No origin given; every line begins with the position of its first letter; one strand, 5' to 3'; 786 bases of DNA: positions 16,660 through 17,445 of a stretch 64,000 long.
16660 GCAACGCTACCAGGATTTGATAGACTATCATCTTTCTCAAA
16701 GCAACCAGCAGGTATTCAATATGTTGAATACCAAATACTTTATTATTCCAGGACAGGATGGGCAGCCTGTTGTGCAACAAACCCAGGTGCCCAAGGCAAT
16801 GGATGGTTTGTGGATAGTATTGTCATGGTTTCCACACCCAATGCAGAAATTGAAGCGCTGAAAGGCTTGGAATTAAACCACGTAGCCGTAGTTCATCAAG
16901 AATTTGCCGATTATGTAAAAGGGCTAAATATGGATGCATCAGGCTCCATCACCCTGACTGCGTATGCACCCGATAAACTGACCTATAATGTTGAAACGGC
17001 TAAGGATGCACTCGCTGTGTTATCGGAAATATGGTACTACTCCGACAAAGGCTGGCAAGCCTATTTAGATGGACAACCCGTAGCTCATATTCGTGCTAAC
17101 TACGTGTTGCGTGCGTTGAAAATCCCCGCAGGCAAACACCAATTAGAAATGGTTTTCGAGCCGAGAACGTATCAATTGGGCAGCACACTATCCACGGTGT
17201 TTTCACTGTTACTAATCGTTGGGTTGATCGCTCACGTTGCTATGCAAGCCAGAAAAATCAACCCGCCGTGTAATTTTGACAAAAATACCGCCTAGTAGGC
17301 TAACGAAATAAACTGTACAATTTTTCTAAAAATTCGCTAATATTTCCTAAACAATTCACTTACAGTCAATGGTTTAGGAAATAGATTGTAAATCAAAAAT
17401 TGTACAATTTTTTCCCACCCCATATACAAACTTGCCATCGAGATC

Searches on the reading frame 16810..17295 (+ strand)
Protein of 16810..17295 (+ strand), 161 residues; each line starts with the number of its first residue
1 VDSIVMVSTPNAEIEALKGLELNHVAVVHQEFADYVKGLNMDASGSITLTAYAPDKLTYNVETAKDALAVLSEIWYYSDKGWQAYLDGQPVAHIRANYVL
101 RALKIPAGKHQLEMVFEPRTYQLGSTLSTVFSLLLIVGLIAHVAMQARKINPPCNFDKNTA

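Call 40: search_protein_families(library=pfam, proteins=[window:16810-17295:+], max_evalue=0.1)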
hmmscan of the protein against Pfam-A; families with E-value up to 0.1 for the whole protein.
window:16810-17295:+ (161 aa): 3 families
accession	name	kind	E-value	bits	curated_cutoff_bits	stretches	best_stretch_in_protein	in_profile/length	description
PF09586.16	YfhO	-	1.9e-10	40.2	28.5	1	20-128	729-835/835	Bacterial membrane protein YfhO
PF03422.21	CBM_6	-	0.0057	17.4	28.9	1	37-118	37-110/125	Carbohydrate binding module (family 6)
PF17899.6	Peptidase_M61_N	-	0.069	13.6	23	1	30-129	43-141/168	Peptidase M61 N-terminal domain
